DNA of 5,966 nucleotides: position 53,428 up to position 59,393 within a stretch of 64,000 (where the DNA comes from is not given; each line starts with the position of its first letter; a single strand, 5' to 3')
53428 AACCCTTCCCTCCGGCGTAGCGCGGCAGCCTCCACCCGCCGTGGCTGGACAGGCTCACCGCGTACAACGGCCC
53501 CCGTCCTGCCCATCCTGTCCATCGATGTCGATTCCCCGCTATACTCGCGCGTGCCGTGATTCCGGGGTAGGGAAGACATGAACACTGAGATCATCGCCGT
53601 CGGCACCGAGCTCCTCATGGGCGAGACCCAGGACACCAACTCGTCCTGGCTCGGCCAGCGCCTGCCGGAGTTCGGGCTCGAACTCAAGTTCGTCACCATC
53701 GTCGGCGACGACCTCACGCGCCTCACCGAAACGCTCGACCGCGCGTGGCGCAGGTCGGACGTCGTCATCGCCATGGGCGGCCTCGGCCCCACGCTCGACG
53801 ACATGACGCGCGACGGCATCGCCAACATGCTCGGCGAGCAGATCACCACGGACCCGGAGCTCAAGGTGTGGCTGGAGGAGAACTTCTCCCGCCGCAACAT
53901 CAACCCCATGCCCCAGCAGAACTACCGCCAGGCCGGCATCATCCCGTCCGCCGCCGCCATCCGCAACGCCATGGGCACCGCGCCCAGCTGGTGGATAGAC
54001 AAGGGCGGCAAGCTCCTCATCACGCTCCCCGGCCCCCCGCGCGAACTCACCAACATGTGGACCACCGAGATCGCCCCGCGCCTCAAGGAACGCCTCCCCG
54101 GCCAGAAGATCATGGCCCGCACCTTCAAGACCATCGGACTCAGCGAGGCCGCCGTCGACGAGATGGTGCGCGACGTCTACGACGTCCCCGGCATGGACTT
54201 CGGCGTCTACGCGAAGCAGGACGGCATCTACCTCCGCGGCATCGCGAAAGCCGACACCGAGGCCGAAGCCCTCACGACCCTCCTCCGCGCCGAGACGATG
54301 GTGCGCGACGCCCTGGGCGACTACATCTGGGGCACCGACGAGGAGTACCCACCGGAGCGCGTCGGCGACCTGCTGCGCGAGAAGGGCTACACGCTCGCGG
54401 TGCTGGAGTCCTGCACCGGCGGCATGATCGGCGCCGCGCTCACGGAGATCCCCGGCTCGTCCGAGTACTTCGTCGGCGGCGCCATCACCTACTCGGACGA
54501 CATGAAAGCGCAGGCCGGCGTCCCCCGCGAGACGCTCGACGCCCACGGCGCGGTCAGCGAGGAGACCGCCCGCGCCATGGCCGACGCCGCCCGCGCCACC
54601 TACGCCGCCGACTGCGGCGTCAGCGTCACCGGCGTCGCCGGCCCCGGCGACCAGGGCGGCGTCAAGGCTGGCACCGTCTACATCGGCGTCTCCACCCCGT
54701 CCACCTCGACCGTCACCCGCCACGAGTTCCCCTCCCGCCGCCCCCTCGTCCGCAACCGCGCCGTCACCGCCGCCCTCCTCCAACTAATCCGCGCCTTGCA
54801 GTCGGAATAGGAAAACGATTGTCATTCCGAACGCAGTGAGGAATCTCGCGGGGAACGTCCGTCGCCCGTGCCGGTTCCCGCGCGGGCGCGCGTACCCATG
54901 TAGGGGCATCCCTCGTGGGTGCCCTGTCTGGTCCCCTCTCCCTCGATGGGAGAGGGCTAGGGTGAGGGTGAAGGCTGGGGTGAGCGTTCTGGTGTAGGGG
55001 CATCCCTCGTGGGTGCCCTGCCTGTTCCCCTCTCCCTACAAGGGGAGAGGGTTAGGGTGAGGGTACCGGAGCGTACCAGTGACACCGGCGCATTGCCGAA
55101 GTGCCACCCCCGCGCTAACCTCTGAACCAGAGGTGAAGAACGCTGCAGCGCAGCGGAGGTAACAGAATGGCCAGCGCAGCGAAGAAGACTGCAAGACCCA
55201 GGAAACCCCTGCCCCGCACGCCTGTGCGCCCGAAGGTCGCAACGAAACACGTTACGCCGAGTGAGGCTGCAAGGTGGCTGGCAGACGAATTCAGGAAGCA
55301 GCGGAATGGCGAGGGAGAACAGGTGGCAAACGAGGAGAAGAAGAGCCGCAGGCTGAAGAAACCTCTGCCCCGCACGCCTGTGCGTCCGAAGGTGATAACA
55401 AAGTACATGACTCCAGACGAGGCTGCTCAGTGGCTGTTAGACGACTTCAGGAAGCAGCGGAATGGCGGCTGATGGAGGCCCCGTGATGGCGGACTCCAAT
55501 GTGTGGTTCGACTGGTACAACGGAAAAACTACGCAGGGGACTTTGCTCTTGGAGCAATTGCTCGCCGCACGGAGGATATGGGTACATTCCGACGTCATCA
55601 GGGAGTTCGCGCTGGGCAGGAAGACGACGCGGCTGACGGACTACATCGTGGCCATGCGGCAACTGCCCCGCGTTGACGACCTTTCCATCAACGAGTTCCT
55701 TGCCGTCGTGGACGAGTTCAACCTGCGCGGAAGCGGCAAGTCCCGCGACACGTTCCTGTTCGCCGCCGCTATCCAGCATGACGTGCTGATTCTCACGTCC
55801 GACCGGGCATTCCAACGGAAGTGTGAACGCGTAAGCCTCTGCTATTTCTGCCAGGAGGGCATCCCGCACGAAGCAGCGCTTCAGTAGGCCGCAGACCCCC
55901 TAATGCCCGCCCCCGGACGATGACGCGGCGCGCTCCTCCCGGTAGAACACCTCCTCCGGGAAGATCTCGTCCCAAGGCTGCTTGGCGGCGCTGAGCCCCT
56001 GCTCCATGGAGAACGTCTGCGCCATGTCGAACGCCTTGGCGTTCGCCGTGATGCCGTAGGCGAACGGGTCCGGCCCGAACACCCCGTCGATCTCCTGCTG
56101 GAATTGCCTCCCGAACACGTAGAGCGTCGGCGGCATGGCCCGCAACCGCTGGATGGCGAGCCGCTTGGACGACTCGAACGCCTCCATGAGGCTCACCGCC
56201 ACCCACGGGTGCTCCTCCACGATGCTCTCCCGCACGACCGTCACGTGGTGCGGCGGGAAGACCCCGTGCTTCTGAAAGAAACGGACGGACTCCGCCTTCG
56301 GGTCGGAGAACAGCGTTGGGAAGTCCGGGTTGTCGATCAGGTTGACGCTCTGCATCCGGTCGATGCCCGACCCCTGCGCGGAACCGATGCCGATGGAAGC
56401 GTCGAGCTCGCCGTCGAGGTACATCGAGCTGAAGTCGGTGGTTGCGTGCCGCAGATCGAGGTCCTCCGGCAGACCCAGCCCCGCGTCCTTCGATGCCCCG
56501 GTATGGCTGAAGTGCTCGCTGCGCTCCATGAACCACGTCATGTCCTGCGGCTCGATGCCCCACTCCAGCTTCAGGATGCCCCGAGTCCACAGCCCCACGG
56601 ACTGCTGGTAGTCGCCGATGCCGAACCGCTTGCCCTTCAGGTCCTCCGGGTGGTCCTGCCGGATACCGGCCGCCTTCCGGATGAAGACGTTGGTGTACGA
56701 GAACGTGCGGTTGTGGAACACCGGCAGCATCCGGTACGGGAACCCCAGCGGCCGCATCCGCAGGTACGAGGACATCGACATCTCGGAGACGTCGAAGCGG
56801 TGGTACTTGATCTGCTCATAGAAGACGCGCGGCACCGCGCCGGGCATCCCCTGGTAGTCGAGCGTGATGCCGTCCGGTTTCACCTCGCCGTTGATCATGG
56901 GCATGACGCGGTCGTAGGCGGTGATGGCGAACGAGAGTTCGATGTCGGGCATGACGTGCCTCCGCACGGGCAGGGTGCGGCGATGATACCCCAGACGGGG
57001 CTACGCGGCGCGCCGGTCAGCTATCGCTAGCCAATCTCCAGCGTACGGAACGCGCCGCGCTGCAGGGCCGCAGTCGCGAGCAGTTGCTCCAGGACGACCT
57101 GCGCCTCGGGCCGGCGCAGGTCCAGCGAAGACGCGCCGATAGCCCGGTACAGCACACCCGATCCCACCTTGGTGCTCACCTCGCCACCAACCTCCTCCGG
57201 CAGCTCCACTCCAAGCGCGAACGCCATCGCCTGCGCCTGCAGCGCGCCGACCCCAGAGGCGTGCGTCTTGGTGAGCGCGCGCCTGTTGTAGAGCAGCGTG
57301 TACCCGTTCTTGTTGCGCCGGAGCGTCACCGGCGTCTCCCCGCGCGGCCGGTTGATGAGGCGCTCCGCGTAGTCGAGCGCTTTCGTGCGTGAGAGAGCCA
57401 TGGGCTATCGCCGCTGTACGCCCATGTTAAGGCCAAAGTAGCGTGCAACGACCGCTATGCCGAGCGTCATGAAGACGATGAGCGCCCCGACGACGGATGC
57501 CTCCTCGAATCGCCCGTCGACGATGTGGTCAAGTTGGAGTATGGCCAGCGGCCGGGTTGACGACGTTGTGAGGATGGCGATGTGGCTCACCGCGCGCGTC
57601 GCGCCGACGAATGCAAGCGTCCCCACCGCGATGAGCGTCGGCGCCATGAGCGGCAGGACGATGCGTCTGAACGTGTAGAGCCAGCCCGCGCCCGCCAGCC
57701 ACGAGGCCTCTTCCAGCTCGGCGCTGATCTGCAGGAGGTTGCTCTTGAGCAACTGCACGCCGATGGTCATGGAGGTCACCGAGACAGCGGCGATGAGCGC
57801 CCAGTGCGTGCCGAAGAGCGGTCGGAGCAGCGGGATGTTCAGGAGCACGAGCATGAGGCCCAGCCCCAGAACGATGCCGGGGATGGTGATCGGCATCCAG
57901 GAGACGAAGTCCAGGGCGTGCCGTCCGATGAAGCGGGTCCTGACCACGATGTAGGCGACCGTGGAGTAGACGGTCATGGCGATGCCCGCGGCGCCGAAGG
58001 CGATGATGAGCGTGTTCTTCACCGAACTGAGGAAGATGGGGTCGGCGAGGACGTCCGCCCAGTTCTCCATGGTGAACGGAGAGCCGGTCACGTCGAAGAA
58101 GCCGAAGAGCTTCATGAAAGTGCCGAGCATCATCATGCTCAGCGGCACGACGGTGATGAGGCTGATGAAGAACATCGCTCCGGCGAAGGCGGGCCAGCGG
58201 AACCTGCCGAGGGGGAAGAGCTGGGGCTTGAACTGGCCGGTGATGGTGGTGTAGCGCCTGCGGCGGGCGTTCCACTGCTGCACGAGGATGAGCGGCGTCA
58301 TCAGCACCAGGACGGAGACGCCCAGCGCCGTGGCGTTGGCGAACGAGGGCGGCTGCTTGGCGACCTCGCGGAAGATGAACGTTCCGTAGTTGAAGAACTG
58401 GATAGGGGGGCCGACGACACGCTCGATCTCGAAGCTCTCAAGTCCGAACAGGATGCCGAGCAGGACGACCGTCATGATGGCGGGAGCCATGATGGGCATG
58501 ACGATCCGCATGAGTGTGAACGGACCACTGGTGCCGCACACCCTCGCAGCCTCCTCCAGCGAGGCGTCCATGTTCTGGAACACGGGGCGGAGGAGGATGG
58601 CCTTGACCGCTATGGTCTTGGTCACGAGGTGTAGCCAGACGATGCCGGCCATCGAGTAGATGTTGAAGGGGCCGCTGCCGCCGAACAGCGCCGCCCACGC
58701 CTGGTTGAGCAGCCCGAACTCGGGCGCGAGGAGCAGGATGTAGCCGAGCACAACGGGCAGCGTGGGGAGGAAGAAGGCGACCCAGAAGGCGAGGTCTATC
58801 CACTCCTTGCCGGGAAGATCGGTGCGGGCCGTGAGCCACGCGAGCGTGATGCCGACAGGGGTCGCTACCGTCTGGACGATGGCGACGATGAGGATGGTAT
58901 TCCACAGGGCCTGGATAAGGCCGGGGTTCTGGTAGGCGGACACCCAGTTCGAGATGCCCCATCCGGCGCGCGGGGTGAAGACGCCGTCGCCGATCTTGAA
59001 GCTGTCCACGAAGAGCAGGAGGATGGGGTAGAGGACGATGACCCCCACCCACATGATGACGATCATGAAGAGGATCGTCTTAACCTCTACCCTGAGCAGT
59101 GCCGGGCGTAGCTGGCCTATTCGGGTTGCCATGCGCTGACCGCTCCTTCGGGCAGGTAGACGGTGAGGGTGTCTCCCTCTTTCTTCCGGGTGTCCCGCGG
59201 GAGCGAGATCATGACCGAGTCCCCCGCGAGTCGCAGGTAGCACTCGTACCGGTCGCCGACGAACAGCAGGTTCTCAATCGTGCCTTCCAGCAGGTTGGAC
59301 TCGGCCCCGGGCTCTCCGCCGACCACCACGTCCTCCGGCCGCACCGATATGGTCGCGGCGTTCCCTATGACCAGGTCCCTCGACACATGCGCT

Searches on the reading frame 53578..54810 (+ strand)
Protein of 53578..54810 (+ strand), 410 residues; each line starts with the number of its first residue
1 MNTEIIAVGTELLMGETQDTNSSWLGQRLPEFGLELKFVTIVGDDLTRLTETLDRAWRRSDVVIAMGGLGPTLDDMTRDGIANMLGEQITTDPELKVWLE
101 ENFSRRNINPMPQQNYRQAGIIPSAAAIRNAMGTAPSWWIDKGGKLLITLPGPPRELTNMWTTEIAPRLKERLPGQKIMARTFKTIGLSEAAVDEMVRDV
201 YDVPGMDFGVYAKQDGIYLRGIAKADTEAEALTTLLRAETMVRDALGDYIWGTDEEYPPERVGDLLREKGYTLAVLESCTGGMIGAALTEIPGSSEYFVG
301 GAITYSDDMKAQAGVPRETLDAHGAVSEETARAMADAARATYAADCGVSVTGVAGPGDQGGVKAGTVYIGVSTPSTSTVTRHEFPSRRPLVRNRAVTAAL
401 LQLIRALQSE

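Call 52: search_protein_families(library=pfam, proteins=[window:53578-54810:+], max_evalue=0.001)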
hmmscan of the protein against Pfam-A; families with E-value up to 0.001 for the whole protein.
window:53578-54810:+ (410 aa): 3 families
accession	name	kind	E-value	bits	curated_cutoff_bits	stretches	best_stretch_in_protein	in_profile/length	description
PF02464.23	CinA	-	1.4e-50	171.3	23.5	1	260-406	6-154/155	Competence-damaged protein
PF00994.29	MoCF_biosynth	-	2.9e-33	115.1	26.6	1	4-170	1-143/144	Probable molybdopterin binding domain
PF18146.6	CinA_KH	-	3.2e-13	50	27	1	181-252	2-73/73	Damage-inducible protein CinA KH domain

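Call 74: find_encoding_contigs(protein=window:53578-54810:+, flank=8000, max_places=6)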
Protein window:53578-54810:+ (410 aa): no gene with exactly this product is on record in the collection.

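Call 82: find_related_loci(query=window:53578-54810:+, collection=metagenome_contigs, flank=8000)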
Query window:53578-54810:+ (410 aa) in metagenome_contigs; peptide patterns used: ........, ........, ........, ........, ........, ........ (x = any residue, [..] = any of these).
104 stretches matched a pattern; 38 encode a relative of the query (tblastn E <= 1e-3); 38 distinct loci.
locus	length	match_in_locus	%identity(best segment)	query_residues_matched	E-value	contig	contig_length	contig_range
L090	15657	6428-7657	97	1-410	0e+0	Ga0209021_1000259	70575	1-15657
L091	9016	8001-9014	97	1-338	0e+0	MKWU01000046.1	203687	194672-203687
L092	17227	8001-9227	71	1-409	0e+0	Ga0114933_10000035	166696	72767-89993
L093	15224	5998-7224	70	1-409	0e+0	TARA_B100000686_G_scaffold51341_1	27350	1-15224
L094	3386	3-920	99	105-410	0e+0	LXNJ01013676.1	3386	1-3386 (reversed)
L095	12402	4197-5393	71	1-399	0e+0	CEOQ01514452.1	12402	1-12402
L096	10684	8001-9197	71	1-399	0e+0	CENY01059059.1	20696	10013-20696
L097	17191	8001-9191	73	1-397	0e+0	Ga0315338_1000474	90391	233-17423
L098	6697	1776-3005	72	1-410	0e+0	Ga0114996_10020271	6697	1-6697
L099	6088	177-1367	72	1-397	0e+0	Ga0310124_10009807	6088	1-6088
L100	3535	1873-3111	66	1-408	0e+0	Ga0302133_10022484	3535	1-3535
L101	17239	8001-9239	66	1-408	0e+0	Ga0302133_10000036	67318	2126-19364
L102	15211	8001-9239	66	1-408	0e+0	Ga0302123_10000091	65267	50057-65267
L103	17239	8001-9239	66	1-408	0e+0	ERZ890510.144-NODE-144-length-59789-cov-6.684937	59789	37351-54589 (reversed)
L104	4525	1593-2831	65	1-408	0e+0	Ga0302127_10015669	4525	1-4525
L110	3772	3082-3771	97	1-230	8e-154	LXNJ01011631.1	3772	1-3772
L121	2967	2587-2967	100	1-127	3e-80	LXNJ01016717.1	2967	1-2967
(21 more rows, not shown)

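Call 89: search_protein_families(library=padloc, proteins=[L090:2221-6003:+, L121:973-2151:-, L121:350-1039:-, L110:1804-2220:-], max_evalue=0.01)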
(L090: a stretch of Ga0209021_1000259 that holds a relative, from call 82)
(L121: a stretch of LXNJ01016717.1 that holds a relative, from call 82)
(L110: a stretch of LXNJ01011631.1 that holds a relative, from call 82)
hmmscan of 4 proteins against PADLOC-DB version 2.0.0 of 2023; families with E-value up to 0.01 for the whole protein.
L090:2221-6003:+ (1260 aa): 0 families

L121:973-2151:- (392 aa): 115 families (the best 25 are shown)
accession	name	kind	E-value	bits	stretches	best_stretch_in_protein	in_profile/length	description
PDLC04177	HEC-01A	-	1e-164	546.2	1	6-392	4-393/393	-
PDLC04175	HEC-01A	-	2.1e-57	192.8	1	7-390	6-361/363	-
PDLC04182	HEC-01A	-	1.5e-47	160.5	1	25-388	28-401/406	-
PDLC04178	HEC-01A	-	2.3e-47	159.9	1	25-385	25-378/399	-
PDLC04183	HEC-01A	-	5.2e-45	152.2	1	25-390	21-401/402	-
PDLC04176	HEC-01A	-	5.6e-35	119.4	1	26-389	21-367/371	-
PDLC02980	AriA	-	3.5e-34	117.1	1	30-340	1-304/304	-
PDLC04144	HEC-01B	-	1.9e-32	110.9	1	21-389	16-391/395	-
PDLC04174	HEC-01A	-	1.6e-30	104.2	1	181-389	48-260/264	-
PDLC04184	HEC-01A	-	7.2e-30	102.4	2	127-348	161-400/464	-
PDLC04391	PDC-M07A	-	4.4e-27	93.1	1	23-387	16-401/412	-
PDLC04393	PDC-M07A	-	2.8e-26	90.5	2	207-387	214-405/435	-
PDLC04180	HEC-01A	-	6.6e-26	89.4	2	274-368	253-351/382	-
PDLC04392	PDC-M07A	-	1.2e-25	88.5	2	209-387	214-403/432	-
PDLC02335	AbiLi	-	1.6e-24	84.5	1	7-365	58-263/326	AbiLi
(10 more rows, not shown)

L121:350-1039:- (229 aa): 9 families
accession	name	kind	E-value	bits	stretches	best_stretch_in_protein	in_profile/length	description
PDLC04201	HEC-01B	-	1e-62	209.3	1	22-225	2-199/202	-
PDLC04195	HEC-01B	-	4.8e-29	99.8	1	51-224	4-182/199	-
PDLC04192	HEC-01B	-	1.1e-17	62.3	1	66-224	24-174/182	-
PDLC04199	HEC-01B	-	2.5e-11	41.7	1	63-192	2-133/203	-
PDLC04197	HEC-01B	-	7.9e-06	23.7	1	131-181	86-135/192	-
PDLC04194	HEC-01B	-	4.2e-05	21.4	1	132-188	92-147/204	-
PDLC04205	HEC-01B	-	0.00026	18.8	1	130-160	112-142/213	-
PDLC04206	HEC-01B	-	0.0069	14.2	0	132-160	115-143/219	-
PDLC04193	HEC-01B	-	0.0087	14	0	130-189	85-143/195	-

L110:1804-2220:- (138 aa): 0 families

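Call 90: search_solved_structures(query=L090:2221-6003:+, max_evalue=1)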
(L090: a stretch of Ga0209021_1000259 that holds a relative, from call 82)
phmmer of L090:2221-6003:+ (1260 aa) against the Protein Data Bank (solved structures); distinct sequences matched with E-value up to 1: 36.
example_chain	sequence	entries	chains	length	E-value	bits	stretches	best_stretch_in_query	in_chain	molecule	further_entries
9qhb_A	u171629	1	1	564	9.2e-10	40.2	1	225-506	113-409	Engineered tetratricopeptide repeat protein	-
7obi_A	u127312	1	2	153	9e-09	37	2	223-290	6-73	CTPR-rv4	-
8bu0_A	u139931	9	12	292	1.9e-06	29.3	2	225-359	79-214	Consensus tetratricopeptide repeat protein | Crystal structure of an 8-repeat consensus TPR superhelix with Zinc. | Monomer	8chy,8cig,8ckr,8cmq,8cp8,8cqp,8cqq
3kd7_A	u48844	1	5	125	2.2e-05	25.8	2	224-290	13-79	CTPR390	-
1na0_A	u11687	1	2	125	2.2e-05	25.7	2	224-291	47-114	designed protein CTPR3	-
9qhc_A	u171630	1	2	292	9.8e-05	23.6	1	224-368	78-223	Engineered tetratricopeptide repeat protein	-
5fzr_A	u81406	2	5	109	0.00026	22.2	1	221-308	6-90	DESIGNED TPR PROTEIN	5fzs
5fzq_A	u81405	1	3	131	0.0003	22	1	221-309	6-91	DESIGNED TPR PROTEIN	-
6vbu_4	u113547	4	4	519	0.00035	21.8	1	435-617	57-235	Bardet-Biedl syndrome 4 protein homolog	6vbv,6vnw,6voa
6vfi_B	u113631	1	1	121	0.0058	17.7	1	224-295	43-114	O43_dn18B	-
8ump_A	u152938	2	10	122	0.0065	17.6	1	224-294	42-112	T33-ml35-redesigned-TPR-domain-fold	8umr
1na3_A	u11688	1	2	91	0.007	17.5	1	224-291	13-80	designed protein CTPR2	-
6xt9_D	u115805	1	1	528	0.0086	17.1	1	434-618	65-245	Bardet-Biedl syndrome 4 protein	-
5hrz_A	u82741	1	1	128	0.015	16.4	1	224-291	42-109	TPR domain protein 1na0C3_3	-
6v8e_A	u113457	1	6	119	0.016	16.3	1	224-291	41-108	Designed protein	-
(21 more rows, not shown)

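Call 105: search_dna_similar(query=L090:2221-6003:+, collection=plasmids, mode=protein, max_rows=12)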
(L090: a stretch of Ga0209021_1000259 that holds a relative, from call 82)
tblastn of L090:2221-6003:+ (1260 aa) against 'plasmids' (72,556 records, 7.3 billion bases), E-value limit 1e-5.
Records with a match: 10; places in all: 10; records where one place covers at least 80% of the query: 0.
Best place of each record, by identity: <60% 10.
By first word of the organism name: Qipengyuania 2; Sinorhizobium 1; Nostoc 1; Bosea 1; Ancylobacter 1; Bradyrhizobium 1; Salipiger 1; Pseudohalocynthiibacter 1; Erythrobacteraceae 1.
By predicted mobility (MOB-suite, as given by PLSDB): conjugative 6; mobilizable 3; non-mobilizable 1.
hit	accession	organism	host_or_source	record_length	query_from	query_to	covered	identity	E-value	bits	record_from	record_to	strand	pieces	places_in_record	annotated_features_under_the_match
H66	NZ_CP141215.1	Sinorhizobium meliloti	alfalfa,Isolate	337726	180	1104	73%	23.1%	8e-16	91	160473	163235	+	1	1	hypothetical protein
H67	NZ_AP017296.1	Nostoc sp. NIES-3756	-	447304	183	940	60%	23.1%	2e-19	103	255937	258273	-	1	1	hypothetical protein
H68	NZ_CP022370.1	Bosea sp. AS-1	-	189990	510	1104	47%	23.5%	1e-15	91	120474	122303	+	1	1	hypothetical protein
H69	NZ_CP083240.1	Ancylobacter polymorphus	activated sludge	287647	547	1195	52%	21.1%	4e-12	79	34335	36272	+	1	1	hypothetical protein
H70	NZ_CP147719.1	Bradyrhizobium sp. 2S1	-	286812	725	1125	32%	21.9%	4e-8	66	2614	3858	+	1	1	hypothetical protein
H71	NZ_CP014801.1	Salipiger profundus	single cell,environmental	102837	712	998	23%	24.0%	2e-9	71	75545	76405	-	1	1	tetratricopeptide repeat protein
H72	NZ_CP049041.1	Pseudohalocynthiibacter aestuariivivens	pure culutre,Seawater recirculating ...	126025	698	949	20%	24.5%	2e-10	74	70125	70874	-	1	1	hypothetical protein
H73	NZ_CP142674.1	Qipengyuania sp. HL-TH1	single cell,seawater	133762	812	997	15%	23.0%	7e-6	59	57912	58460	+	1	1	hypothetical protein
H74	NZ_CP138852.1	Qipengyuania sp. HL-TH1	single cell,seawater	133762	812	997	15%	23.0%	7e-6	59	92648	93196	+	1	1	hypothetical protein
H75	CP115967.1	Erythrobacteraceae bacterium WH01K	-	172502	812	997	15%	23.0%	7e-6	59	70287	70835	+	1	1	hypothetical protein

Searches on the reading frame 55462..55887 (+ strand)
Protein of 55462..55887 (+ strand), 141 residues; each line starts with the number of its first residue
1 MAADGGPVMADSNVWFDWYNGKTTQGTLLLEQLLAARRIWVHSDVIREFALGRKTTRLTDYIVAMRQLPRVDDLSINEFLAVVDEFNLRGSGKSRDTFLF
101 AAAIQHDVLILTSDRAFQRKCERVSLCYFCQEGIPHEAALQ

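Call 52: search_protein_families(library=pfam, proteins=[window:55462-55887:+], max_evalue=0.001)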
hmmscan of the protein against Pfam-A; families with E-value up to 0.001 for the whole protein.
window:55462-55887:+ (141 aa): 1 family
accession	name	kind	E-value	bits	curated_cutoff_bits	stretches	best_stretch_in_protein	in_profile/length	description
PF01850.27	PIN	-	5.7e-05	24.1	23.6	1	9-121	2-118/120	PIN domain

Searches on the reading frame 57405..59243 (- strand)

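Call 52: search_protein_families(library=pfam, proteins=[window:57405-59243:-], max_evalue=0.001)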
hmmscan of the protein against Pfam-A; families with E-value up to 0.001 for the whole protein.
window:57405-59243:- (612 aa): 1 family
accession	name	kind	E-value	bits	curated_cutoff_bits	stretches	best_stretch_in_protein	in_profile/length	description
PF00528.27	BPD_transp_1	-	1.8e-09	38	26.4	1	434-598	10-171/184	Binding-protein-dependent transport system inner membrane component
